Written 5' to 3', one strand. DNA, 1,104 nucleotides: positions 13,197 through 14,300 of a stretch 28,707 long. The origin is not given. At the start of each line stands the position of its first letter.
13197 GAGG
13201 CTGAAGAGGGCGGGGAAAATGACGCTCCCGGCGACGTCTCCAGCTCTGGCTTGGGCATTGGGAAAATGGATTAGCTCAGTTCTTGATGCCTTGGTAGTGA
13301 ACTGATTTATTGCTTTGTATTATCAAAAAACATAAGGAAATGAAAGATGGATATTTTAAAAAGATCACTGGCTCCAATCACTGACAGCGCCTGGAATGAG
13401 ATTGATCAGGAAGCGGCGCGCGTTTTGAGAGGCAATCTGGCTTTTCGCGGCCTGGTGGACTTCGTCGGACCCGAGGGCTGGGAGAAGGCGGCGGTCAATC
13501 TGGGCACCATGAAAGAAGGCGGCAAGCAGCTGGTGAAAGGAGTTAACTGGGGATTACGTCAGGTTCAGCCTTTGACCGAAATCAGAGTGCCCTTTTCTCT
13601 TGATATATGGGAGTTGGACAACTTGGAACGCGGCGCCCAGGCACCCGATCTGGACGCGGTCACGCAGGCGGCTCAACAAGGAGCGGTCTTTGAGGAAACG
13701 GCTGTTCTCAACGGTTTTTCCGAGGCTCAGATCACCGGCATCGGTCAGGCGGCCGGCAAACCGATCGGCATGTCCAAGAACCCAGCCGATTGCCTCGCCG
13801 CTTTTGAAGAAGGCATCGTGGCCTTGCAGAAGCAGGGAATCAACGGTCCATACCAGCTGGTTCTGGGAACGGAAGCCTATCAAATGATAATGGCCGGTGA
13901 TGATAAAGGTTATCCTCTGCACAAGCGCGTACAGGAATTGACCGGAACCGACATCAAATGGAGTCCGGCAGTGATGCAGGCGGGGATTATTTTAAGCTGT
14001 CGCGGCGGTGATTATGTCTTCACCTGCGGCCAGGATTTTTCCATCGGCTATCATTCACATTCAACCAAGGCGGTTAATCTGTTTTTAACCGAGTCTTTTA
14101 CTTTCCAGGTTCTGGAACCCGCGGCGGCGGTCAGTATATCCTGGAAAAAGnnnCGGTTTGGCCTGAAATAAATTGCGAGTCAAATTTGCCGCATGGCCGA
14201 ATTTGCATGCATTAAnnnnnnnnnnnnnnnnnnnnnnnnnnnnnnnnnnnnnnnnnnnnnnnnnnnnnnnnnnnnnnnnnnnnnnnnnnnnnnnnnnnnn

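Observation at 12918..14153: Family-1 encapsulin nanocompartment operon with EncFtn cargo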

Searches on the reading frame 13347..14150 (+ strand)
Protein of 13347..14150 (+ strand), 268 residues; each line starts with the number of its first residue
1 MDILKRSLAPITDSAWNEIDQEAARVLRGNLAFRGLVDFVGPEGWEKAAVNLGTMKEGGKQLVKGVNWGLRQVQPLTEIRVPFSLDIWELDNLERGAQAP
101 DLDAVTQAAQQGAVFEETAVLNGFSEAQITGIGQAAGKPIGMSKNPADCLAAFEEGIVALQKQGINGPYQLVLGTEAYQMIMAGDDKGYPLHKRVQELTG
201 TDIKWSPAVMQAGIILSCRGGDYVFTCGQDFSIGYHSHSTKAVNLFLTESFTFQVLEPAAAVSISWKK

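Call 3: search_protein_families(library=pfam, proteins=[window:13347-14150:+], max_evalue=0.1)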
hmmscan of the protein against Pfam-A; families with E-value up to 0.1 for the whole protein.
window:13347-14150:+ (268 aa): 1 family
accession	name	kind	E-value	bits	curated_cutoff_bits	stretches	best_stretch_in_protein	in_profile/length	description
PF04454.18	Linocin_M18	-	3.5e-78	262.8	24.3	1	1-252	1-253/253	Encapsulating protein for peroxidase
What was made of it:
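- On Family 1 encapsulin shell protein: PF04454 at 262.8 bits against 24.3, covering model positions 1-253 of 253 (call 3).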

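Call 4: search_protein_families(library=ncbifam, proteins=[window:13347-14150:+], max_evalue=0.1)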
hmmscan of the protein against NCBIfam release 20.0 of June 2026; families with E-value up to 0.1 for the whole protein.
window:13347-14150:+ (268 aa): 1 family
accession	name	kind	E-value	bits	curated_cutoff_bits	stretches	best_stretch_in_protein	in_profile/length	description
NF041155.2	encap_f1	equivalog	4.1e-79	265.6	100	1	4-264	1-261/261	family 1 encapsulin nanocompartment shell protein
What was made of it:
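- On Family 1 encapsulin shell protein: NF041155 equivalog at 265.6 bits against 100, covering 1-261 of 261 (call 4).
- The shell hits PF04454 at full length and the NF041155 equivalog (calls 3, 4).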

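Call 5: search_solved_structures(query=window:13347-14150:+, show_alignments=2)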
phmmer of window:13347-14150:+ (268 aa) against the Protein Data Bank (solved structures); distinct sequences matched with E-value up to 0.001: 36.
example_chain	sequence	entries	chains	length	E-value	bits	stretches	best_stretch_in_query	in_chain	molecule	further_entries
7odw_A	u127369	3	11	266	2.3e-66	227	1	1-265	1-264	Linocin_M18 bacteriocin protein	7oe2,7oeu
7k5w_A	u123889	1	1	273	6.8e-56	192.7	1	1-264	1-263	Maritimacin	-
7lij_A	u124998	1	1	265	7.9e-56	192.5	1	1-263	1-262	Maritimacin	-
3dkt_A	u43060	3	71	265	8e-56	192.5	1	1-263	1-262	Maritimacin | Type 1 encapsulin shell protein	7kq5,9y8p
7lik_A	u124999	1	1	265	8e-56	192.5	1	1-263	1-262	Maritimacin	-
7mu1_A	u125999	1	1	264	9.9e-56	192.2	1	1-262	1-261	Maritimacin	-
9ry4_A0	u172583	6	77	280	2e-55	191.2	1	2-264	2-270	Type 1 encapsulin shell protein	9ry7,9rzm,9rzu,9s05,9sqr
7lil_A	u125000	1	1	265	6.1e-55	189.6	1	1-263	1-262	Maritimacin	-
9e5e_A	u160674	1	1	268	8.5e-54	185.9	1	2-263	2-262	Bacteriocin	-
7lis_A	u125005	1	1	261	3.3e-53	183.9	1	1-263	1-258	Maritimacin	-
8u50_A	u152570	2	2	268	3.8e-53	183.7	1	2-264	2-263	Klebsiella pneumoniae family 1 encapsulin shell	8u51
6wkv_A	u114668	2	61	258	1.3e-51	178.7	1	1-263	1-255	Encapsulin | Maritimacin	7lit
7lii_A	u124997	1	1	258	2.3e-51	177.9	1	1-263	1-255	Maritimacin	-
7lim_A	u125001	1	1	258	8.4e-51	176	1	1-263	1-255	Maritimacin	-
9i8d_A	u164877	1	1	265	9.1e-50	172.6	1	2-265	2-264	Encapsulin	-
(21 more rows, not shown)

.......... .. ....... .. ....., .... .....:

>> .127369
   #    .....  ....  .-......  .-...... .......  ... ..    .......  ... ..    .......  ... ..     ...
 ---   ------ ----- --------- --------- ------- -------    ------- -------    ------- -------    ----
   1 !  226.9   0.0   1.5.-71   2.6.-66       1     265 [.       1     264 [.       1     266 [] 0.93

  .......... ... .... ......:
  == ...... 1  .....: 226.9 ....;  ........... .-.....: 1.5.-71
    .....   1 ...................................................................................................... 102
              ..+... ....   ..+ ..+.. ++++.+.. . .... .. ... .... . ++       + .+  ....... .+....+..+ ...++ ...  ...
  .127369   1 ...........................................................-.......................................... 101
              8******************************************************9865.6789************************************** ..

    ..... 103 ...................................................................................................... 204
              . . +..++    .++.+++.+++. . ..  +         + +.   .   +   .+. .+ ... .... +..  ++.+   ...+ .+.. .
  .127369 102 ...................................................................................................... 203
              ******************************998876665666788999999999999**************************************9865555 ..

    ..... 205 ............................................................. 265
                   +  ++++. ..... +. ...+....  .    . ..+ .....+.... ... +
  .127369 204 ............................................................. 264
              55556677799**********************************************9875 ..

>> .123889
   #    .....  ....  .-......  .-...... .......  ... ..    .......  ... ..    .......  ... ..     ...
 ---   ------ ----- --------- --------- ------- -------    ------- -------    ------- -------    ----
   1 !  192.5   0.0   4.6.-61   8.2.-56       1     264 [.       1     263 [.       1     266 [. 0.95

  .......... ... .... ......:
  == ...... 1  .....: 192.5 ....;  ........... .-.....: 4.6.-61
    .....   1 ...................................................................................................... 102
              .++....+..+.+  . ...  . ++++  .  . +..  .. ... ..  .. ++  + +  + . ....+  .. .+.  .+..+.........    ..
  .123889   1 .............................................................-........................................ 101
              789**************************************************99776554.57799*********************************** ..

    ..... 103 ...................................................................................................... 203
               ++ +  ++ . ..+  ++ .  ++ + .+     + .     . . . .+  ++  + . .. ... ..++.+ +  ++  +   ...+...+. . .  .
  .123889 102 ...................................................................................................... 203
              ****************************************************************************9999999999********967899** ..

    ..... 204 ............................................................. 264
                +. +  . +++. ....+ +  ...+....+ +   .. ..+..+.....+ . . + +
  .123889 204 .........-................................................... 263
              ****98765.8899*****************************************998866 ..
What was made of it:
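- The Pfam family name and several PDB molecule names still carry these labels (calls 3, 5).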

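Call 11: find_homologous_proteins(query=window:13347-14150:+)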
Query window:13347-14150:+ (268 aa): 606 proteins with E <= 0.001 among 1562 candidates; the best 120 are listed.
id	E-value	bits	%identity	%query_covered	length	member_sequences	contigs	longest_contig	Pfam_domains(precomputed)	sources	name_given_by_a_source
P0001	1.8e-176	603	100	100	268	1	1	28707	PF04454.19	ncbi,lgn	-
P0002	4.8e-126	438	71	100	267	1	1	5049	PF04454.19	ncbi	-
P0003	3.8e-120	418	69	100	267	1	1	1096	PF04454.19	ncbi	-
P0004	4.7e-120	418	69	100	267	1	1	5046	PF04454.19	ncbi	-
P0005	1.7e-119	416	68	100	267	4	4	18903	PF04454.19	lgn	-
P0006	2.6e-113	396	64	100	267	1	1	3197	PF04454.19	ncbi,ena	-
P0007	3.2e-106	373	62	100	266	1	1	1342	PF04454.19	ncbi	-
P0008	5.4e-106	372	63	99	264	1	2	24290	PF04454.19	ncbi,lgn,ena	-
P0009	1.9e-103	363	61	98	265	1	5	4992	PF04454.19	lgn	-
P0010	1.1e-96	341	59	100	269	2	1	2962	PF04454.19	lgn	-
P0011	2.8e-96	340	59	100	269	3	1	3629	PF04454.19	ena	-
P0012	2.5e-95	337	57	99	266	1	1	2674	PF04454.19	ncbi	-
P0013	1.8e-94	334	58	99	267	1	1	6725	PF04454.19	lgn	-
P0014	3.0e-94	333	57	99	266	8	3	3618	PF04454.19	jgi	jgi:uncharacterized linocin/CFP29 family protein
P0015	6.3e-94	332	57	100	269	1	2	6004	PF04454.19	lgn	-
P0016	1.2e-93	331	59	99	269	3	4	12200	PF04454.19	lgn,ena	-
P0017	6.2e-93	329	57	100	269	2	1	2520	PF04454.19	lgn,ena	-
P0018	1.1e-92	328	58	100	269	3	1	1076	PF04454.19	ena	-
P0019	1.1e-92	328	57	99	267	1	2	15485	PF04454.19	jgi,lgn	jgi:uncharacterized linocin/CFP29 family protein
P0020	9.2e-92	325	57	99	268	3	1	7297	PF04454.19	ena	-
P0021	1.4e-91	325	58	100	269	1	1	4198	PF04454.19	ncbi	ncbi:MAG: family 1 encapsulin nanocompartment shell protein [Lentisphaeria bacterium]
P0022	1.6e-91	324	56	100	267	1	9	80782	PF04454.19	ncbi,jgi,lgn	jgi:uncharacterized linocin/CFP29 family protein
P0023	3.3e-91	323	57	100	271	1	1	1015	PF04454.19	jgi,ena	-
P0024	4.7e-91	323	56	99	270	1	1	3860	PF04454.19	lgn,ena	-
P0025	5.7e-91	323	56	100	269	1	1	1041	PF04454.19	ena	-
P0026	1.4e-90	321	54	100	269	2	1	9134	PF04454.19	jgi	jgi:uncharacterized linocin/CFP29 family protein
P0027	3.3e-90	320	56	99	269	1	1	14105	PF04454.19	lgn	-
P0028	7.6e-90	319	56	99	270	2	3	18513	PF04454.19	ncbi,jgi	jgi:uncharacterized linocin/CFP29 family protein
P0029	7.7e-90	319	56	99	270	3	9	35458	PF04454.19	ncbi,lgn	-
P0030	8.5e-90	319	53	100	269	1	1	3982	PF04454.19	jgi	jgi:uncharacterized linocin/CFP29 family protein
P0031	1.1e-89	318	56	99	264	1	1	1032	PF04454.19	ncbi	-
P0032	1.9e-89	318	56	100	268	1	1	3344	PF04454.19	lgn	-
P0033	2.0e-89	317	54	96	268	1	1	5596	PF04454.19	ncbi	-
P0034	3.2e-89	317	57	99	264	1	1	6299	PF04454.19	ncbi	-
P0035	1.7e-88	314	54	99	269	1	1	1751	PF04454.19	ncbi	-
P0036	2.9e-88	314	52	100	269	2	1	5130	PF04454.19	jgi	jgi:uncharacterized linocin/CFP29 family protein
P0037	3.1e-88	314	53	99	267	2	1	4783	PF04454.19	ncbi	-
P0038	4.0e-88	313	52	100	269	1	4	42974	PF04454.19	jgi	jgi:uncharacterized linocin/CFP29 family protein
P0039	4.2e-88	313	53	100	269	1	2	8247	PF04454.19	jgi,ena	-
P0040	1.8e-87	311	56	99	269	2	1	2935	PF04454.19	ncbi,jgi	-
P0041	2.9e-87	310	56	100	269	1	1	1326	PF04454.19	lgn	-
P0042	6.9e-87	309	53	100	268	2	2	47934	PF04454.19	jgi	jgi:uncharacterized linocin/CFP29 family protein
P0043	1.2e-86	308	56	99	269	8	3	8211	PF04454.19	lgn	-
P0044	1.3e-86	308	54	99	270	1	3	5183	PF04454.19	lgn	-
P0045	1.8e-86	308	52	99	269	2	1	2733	PF04454.19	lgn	-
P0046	2.5e-86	307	54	99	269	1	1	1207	PF04454.19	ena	-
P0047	2.9e-86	307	53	100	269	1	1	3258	PF04454.19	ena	-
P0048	3.3e-86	307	53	100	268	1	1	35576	PF04454.19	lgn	-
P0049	3.5e-86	307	54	100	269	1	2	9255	PF04454.19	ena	-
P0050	4.0e-86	307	51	100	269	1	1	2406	PF04454.19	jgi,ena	-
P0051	1.1e-85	305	53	100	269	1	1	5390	PF04454.19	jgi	jgi:uncharacterized linocin/CFP29 family protein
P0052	1.1e-85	305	52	100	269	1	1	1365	PF04454.19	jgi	jgi:uncharacterized linocin/CFP29 family protein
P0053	1.6e-85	305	52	99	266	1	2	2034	PF04454.19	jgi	jgi:uncharacterized linocin/CFP29 family protein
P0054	3.3e-85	304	54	99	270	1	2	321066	PF04454.19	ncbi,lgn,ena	-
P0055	3.5e-85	304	53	100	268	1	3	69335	PF04454.19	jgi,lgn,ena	-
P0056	3.8e-85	303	51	100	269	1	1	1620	PF04454.19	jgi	jgi:uncharacterized linocin/CFP29 family protein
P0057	4.0e-85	303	53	99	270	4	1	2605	PF04454.19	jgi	jgi:uncharacterized linocin/CFP29 family protein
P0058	7.5e-85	302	54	100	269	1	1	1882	PF04454.19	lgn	-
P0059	8.9e-85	302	52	100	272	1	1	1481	PF04454.19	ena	-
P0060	1.3e-84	302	53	100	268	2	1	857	PF04454.19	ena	-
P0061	3.7e-84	300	53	98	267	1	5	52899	PF04454.19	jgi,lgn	jgi:uncharacterized linocin/CFP29 family protein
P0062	6.6e-84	299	52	100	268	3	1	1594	PF04454.19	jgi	jgi:uncharacterized linocin/CFP29 family protein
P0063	7.8e-84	299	53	100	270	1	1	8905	PF04454.19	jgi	jgi:uncharacterized linocin/CFP29 family protein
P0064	8.2e-84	299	52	100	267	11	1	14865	PF04454.19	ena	-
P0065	9.7e-84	299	52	99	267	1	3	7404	PF04454.19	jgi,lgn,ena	-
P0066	1.6e-83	298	52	98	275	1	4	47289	PF04454.19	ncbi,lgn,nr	ncbi:MAG: family 1 encapsulin nanocompartment shell protein [Holophaga sp.]|nr:family 1 encapsulin n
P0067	2.1e-83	298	50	100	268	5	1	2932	PF04454.19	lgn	-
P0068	2.4e-83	298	52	98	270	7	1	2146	PF04454.19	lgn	-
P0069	4.5e-83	297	53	99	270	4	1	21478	PF04454.19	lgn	-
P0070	5.2e-83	296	55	99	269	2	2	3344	PF04454.19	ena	-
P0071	7.4e-83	296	53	98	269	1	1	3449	PF04454.19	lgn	-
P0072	7.6e-83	296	53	98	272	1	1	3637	PF04454.19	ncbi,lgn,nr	ncbi:MAG: bacteriocin family protein [Lentisphaerae bacterium]|nr:bacteriocin family protein [Lentis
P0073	9.1e-83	296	53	98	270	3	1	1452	PF04454.19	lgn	-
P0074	1.3e-82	295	54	100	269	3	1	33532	PF04454.19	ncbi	-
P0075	1.4e-82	295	54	100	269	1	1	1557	PF04454.19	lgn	-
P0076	2.2e-82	294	52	99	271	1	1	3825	PF04454.19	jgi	-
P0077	2.9e-82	294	54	98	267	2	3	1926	PF04454.19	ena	-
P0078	6.0e-82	293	51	100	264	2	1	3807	PF04454.19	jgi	jgi:uncharacterized linocin/CFP29 family protein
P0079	6.6e-82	293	52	100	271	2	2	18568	PF04454.19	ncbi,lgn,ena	-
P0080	1.7e-81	292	51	99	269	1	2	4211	PF04454.19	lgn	-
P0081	3.5e-81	290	50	99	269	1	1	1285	PF04454.19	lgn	-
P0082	3.7e-81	290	50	100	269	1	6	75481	PF04454.19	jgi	jgi:uncharacterized linocin/CFP29 family protein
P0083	3.8e-81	290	55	99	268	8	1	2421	PF04454.19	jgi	jgi:uncharacterized linocin/CFP29 family protein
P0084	4.0e-81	290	52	98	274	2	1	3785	PF04454.19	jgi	jgi:uncharacterized linocin/CFP29 family protein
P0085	4.5e-81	290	52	100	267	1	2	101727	PF04454.19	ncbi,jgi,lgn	-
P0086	4.8e-81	290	52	99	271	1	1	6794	PF04454.19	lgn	-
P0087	5.2e-81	290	52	99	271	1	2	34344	PF04454.19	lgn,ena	-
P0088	5.4e-81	290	52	100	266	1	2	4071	PF04454.19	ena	-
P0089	5.9e-81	290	51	99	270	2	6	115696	PF04454.19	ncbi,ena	-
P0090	6.1e-81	290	52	98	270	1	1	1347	PF04454.19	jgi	jgi:uncharacterized linocin/CFP29 family protein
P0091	7.6e-81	289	52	100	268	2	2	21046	PF04454.19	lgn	-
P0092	7.9e-81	289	53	99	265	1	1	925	PF04454.19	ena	-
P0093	8.1e-81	289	52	99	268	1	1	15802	PF04454.19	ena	-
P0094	9.3e-81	289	51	99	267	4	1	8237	PF04454.19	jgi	-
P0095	1.3e-80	289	53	99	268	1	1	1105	PF04454.19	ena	-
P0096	2.1e-80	288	51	99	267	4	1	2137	PF04454.19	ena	-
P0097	2.5e-80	288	55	97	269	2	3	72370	PF04454.19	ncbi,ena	-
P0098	2.7e-80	288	55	97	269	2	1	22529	PF04454.19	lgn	-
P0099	2.9e-80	287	50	99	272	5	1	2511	PF04454.19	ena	-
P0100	3.8e-80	287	51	98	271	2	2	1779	PF04454.19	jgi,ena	-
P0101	4.2e-80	287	53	99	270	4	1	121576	PF04454.19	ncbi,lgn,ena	-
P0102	5.7e-80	287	52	98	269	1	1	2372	PF04454.19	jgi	-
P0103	7.1e-80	286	51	98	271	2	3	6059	PF04454.19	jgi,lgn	jgi:uncharacterized linocin/CFP29 family protein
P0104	1.3e-79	285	49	99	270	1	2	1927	PF04454.19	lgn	-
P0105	1.4e-79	285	50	98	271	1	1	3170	PF04454.19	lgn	-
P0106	1.7e-79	285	53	99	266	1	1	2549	PF04454.19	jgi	jgi:uncharacterized linocin/CFP29 family protein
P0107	1.9e-79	285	51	99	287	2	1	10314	PF04454.19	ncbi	-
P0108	2.1e-79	285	53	99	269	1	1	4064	PF04454.19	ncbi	-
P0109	2.1e-79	285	51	98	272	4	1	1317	PF04454.19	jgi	-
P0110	2.2e-79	285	54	99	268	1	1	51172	PF04454.19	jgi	jgi:uncharacterized linocin/CFP29 family protein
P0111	2.7e-79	284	52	99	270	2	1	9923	PF04454.19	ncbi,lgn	-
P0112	2.9e-79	284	50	98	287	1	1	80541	PF04454.19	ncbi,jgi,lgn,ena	-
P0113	4.0e-79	284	51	99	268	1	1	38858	PF04454.19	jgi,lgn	jgi:uncharacterized linocin/CFP29 family protein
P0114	4.1e-79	284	51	99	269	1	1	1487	PF04454.19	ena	-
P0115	5.2e-79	283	51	99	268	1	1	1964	PF04454.19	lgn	-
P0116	5.4e-79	283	50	98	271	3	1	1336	PF04454.19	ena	-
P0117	5.8e-79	283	51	99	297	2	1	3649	PF04454.19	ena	-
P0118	6.0e-79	283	51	98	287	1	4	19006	PF04454.19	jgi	jgi:uncharacterized linocin/CFP29 family protein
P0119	6.2e-79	283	48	100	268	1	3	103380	PF04454.19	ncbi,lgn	-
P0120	8.2e-79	283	53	99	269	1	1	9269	PF04454.19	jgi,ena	-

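Call 12: list_cluster_members(proteins=[window:13347-14150:+, window:12918-13271:+])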
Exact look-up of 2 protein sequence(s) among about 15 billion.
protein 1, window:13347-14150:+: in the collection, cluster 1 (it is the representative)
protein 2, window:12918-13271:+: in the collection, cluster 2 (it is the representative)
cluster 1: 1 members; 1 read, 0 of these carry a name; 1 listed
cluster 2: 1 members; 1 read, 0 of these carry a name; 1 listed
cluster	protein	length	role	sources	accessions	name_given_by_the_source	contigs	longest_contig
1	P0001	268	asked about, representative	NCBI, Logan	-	-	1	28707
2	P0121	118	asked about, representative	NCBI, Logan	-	-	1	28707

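Call 13: find_encoding_contigs(protein=P0005, flank=4000, max_places=2)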
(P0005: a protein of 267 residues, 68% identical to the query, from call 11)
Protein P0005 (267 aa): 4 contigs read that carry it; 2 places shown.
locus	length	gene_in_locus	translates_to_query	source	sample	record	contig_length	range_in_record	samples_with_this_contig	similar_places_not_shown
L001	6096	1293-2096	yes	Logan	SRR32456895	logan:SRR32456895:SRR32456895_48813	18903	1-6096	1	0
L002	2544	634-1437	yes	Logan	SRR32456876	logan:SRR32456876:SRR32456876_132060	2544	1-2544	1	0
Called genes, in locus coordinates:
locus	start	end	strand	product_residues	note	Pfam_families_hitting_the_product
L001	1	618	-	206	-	?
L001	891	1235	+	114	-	PF22277:EncFtn-like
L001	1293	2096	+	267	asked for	PF04454:Linocin_M18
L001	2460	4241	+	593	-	PF00664:ABC_membrane, PF00005:ABC_tran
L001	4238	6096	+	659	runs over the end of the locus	-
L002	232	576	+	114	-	PF22277:EncFtn-like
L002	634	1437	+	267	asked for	PF04454:Linocin_M18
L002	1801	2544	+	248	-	?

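Call 14: find_encoding_contigs(protein=P0008, flank=4000, max_places=2)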
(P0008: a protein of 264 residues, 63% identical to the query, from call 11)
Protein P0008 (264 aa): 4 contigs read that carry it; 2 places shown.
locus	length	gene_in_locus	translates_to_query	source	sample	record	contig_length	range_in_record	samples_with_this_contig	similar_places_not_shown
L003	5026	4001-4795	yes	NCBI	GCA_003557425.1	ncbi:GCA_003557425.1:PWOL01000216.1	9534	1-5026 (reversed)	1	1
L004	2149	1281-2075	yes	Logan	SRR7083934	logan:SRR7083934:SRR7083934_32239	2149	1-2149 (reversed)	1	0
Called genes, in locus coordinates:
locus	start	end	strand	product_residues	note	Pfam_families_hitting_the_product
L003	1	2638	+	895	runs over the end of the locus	PF12419:DUF3670, PF04851:ResIII (faint), PF00176:SNF2-rel_dom, PF00271:Helicase_C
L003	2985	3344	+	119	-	PF04945:YHS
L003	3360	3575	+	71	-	PF03966:Trm112p (faint)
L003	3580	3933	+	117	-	PF22277:EncFtn-like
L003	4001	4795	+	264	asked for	PF04454:Linocin_M18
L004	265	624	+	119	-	PF04945:YHS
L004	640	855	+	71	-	PF03966:Trm112p (faint)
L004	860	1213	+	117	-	PF22277:EncFtn-like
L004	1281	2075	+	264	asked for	PF04454:Linocin_M18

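Call 15: find_encoding_contigs(protein=P0002, flank=4000, max_places=2)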
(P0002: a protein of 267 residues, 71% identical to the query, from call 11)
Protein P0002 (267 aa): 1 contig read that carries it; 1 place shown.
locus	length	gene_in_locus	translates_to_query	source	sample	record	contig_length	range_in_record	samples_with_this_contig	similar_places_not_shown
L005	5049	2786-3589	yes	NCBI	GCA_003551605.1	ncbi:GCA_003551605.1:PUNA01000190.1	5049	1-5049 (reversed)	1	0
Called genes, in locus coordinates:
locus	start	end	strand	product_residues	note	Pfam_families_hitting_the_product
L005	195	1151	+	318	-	PF03958:Secretin_N (weak), PF00263:Secretin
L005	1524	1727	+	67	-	-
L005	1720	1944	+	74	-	PF07927:HicA_toxin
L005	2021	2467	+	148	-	PF00571:CBS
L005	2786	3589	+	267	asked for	PF04454:Linocin_M18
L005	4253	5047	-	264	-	?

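Call 19: find_related_loci(query=window:13347-14150:+, collection=genome_contigs, flank=4000)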
Query window:13347-14150:+ (268 aa) in genome_contigs; peptide patterns used: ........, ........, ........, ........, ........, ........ (x = any residue, [..] = any of these).
62 stretches matched a pattern; 1 encode a relative of the query (tblastn E <= 1e-3); 1 distinct loci.
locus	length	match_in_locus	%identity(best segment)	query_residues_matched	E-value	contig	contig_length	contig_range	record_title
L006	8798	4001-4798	68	1-267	1e-126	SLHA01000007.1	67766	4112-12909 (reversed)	MAG: Candidatus Latescibacterota bacterium isolate CSSed165cm_126R1 CSSed16-5cm-249, whole genome shotgun sequence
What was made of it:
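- Tried and rejected: (8) The genome-collection scan found only one relative, the Latescibacterota MAG at 68% identity (call 19).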

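Call 33: find_related_loci(query=A1, collection=metagenome_contigs, flank=4000)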
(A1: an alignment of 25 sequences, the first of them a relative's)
Query A1 (268 aa) in metagenome_contigs; peptide patterns used: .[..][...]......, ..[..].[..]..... (x = any residue, [..] = any of these).
600 stretches matched a pattern (row limit reached: there are more); 516 encode a relative of the query (tblastn E <= 1e-3); the best 80 are kept; 80 distinct loci.
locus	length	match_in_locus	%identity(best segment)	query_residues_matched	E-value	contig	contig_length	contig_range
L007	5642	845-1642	53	2-267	2e-93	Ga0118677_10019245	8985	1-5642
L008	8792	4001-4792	53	1-264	2e-91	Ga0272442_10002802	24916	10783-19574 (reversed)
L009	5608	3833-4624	52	1-264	2e-91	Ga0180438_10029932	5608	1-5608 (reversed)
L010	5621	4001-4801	53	1-267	1e-90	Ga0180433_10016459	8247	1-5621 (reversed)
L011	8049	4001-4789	53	2-264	3e-89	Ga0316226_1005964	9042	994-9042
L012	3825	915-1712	52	2-267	2e-89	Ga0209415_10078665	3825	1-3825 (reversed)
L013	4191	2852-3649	50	2-268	6e-89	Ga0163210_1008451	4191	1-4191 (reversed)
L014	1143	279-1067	51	2-264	2e-94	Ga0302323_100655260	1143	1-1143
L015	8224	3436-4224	52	2-264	3e-87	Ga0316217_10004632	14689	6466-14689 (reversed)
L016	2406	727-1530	51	1-268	2e-89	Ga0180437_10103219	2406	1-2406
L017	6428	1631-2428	52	2-267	2e-86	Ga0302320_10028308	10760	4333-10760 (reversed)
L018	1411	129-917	50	2-264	5e-92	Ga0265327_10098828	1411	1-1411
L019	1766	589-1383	50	1-265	1e-90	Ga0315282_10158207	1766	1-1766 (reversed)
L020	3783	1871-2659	52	2-264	1e-86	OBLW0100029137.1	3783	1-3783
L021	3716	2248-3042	54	2-267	2e-86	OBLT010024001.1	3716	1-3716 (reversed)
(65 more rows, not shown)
